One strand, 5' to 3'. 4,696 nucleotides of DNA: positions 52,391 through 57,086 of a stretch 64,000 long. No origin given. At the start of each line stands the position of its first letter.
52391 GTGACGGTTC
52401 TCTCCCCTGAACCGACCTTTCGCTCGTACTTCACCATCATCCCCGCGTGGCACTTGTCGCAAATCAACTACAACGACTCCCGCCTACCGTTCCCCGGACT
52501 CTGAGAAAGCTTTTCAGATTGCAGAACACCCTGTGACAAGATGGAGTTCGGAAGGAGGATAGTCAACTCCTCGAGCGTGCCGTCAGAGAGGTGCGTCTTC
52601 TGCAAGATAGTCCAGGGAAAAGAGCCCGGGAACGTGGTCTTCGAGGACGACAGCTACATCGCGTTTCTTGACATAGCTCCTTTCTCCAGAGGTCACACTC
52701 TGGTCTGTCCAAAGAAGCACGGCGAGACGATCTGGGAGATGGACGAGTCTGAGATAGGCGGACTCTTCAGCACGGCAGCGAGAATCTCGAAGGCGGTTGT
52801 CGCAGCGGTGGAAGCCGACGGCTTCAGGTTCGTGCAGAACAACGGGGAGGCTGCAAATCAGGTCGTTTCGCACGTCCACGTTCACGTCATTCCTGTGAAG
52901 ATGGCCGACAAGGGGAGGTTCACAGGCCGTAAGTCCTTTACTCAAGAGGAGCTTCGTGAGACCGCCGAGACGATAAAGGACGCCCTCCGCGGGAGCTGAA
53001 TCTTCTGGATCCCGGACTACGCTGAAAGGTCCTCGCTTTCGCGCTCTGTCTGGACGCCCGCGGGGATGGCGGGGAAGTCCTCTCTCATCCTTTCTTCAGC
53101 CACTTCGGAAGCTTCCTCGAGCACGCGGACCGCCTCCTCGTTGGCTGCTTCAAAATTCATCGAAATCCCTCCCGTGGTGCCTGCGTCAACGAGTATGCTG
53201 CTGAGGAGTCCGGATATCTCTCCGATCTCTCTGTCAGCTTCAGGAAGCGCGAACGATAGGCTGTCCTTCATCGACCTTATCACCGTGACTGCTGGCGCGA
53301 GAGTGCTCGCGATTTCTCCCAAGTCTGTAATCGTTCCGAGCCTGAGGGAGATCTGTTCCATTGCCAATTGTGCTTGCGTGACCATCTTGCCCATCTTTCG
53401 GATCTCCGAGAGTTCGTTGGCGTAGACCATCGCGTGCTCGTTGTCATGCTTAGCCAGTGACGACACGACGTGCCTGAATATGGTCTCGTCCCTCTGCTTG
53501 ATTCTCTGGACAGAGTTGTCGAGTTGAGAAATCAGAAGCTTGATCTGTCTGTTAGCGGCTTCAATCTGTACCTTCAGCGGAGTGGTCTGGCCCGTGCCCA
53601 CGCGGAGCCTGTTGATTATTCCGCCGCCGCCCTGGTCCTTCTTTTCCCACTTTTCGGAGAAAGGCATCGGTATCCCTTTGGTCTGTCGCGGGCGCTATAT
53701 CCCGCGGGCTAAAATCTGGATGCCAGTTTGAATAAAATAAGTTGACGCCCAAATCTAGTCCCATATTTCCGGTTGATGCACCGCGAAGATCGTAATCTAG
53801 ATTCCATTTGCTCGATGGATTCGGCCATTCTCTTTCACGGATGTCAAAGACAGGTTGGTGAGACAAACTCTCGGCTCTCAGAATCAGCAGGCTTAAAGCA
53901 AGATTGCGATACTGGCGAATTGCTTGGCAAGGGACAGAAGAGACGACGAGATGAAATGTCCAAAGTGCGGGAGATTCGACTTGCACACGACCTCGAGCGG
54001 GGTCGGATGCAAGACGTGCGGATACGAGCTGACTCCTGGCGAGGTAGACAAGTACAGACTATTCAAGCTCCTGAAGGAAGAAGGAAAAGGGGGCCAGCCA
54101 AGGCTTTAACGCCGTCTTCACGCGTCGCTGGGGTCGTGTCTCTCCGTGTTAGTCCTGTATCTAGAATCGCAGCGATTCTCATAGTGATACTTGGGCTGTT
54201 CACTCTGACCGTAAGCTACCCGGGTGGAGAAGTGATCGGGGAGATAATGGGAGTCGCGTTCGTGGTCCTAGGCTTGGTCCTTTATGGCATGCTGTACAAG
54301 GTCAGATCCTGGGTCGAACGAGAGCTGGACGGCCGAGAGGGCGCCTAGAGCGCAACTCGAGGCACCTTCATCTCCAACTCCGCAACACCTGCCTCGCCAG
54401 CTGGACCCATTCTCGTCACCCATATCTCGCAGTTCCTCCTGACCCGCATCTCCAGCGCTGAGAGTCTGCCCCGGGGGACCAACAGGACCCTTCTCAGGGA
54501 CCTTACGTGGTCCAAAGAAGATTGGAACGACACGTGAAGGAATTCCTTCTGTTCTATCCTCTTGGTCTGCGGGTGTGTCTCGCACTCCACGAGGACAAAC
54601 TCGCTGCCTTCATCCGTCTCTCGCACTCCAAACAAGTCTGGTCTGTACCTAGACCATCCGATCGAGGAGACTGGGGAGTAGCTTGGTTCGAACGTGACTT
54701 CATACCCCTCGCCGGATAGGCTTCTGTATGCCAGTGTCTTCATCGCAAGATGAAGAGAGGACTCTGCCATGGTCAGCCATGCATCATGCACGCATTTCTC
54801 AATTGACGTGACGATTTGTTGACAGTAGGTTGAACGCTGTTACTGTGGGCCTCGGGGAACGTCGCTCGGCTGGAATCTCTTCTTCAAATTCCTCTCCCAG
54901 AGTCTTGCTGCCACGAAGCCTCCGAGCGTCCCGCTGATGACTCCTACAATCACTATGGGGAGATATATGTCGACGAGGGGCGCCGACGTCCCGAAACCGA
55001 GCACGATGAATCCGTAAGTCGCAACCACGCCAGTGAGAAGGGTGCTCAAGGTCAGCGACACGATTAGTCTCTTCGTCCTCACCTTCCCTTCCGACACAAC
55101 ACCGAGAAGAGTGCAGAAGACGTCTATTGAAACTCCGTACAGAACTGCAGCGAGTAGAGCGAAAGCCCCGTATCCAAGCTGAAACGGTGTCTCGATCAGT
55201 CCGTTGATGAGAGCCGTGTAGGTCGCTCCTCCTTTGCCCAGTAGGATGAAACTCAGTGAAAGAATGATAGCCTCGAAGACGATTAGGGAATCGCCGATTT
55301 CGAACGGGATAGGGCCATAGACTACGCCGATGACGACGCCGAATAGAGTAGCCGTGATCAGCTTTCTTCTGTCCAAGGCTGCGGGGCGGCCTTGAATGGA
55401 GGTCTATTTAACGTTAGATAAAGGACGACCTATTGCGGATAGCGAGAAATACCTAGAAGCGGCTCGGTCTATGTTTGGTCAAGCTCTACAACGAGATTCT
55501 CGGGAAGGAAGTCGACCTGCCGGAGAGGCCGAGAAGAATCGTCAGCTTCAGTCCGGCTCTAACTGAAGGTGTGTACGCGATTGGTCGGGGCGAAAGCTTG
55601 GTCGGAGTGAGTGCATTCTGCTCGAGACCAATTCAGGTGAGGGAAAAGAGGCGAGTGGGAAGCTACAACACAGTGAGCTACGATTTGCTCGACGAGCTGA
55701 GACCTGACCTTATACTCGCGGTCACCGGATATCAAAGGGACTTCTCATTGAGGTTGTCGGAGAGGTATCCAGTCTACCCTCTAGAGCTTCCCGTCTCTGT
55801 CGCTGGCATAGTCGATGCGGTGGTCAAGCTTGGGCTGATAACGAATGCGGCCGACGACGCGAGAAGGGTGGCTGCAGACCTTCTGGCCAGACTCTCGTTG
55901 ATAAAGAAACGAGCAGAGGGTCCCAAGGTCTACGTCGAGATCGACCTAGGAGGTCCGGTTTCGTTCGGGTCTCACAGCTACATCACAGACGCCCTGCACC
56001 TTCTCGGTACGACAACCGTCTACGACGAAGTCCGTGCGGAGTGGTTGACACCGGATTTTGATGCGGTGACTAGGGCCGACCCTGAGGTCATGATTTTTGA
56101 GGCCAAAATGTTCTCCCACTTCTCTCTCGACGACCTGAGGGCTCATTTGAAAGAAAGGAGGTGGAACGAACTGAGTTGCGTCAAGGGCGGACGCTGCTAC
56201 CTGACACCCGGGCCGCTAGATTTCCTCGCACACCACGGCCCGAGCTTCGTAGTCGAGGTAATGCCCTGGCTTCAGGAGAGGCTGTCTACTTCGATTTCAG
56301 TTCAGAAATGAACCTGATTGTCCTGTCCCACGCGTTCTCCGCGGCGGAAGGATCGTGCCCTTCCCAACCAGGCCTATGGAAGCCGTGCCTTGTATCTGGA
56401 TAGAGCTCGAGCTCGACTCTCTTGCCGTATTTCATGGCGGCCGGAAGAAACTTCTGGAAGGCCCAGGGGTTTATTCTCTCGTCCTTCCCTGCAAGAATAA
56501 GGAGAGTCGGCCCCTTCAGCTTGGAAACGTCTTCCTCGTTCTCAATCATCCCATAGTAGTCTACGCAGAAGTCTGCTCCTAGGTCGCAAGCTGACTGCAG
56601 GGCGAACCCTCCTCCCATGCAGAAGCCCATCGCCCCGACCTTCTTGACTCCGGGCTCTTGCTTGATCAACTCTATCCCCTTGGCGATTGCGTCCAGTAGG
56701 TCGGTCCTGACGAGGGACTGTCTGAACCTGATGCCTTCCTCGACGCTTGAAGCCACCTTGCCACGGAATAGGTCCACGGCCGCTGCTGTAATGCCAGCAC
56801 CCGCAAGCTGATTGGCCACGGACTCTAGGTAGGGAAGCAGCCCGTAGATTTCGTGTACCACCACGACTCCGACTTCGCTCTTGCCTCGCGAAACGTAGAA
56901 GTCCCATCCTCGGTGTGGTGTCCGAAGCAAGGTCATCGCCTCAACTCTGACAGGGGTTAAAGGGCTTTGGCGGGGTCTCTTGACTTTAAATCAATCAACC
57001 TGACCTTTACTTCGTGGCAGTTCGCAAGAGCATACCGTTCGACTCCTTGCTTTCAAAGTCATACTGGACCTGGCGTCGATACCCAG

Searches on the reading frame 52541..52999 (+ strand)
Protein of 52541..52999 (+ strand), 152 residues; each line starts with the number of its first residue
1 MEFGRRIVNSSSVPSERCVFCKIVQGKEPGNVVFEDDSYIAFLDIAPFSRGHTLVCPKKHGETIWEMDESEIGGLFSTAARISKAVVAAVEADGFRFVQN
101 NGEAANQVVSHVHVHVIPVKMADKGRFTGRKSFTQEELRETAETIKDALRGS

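Call 45: search_protein_families(library=pfam, proteins=[window:52541-52999:+], max_evalue=0.001)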
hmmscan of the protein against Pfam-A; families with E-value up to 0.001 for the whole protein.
window:52541-52999:+ (152 aa): 3 families
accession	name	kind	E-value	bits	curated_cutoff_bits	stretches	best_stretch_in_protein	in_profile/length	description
PF01230.28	HIT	-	3.5e-26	92.2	21.5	1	27-119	3-95/98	HIT domain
PF11969.13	DcpS_C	-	1.9e-16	61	24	1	17-125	1-108/114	Scavenger mRNA decapping enzyme C-term binding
PF04677.20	CwfJ_C_1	-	7.8e-05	23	21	1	12-121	8-111/122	Protein similar to CwfJ C-terminus 1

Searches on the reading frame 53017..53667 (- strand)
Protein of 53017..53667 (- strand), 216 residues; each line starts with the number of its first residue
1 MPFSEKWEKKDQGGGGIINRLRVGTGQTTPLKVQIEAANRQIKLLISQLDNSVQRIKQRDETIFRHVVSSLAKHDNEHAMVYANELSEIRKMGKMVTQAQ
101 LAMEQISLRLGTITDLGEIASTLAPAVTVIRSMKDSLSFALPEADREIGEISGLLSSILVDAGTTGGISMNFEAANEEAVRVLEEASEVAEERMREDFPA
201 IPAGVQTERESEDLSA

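Call 45: search_protein_families(library=pfam, proteins=[window:53017-53667:-], max_evalue=0.001)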
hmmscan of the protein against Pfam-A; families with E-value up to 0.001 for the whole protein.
window:53017-53667:- (216 aa): 1 family
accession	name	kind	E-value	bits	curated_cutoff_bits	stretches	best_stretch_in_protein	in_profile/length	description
PF03357.26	Snf7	-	0.00028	21.1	27.3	1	38-138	2-102/171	Snf7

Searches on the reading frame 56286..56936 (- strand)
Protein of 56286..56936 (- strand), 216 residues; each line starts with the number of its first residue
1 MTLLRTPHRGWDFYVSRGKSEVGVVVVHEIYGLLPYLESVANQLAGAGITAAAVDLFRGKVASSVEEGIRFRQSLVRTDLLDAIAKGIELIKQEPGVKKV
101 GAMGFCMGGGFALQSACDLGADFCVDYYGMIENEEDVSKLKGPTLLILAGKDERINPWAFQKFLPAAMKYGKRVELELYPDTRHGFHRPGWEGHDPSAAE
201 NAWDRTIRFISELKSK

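Call 46: search_protein_families(library=pfam, proteins=[window:56286-56936:-], max_evalue=0.001)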
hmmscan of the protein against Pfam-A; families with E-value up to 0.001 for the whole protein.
window:56286-56936:- (216 aa): 3 families
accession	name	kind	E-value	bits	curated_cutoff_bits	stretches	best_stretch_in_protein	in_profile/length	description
PF01738.24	DLH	-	4.8e-33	115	21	1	20-212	12-215/217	Dienelactone hydrolase family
PF12146.15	Hydrolase_4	-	8.6e-07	28.9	27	0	130-187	180-235/239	Serine aminopeptidase, S33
PF00326.27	Peptidase_S9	-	7.7e-05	22.7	22.6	1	136-193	140-196/213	Prolyl oligopeptidase family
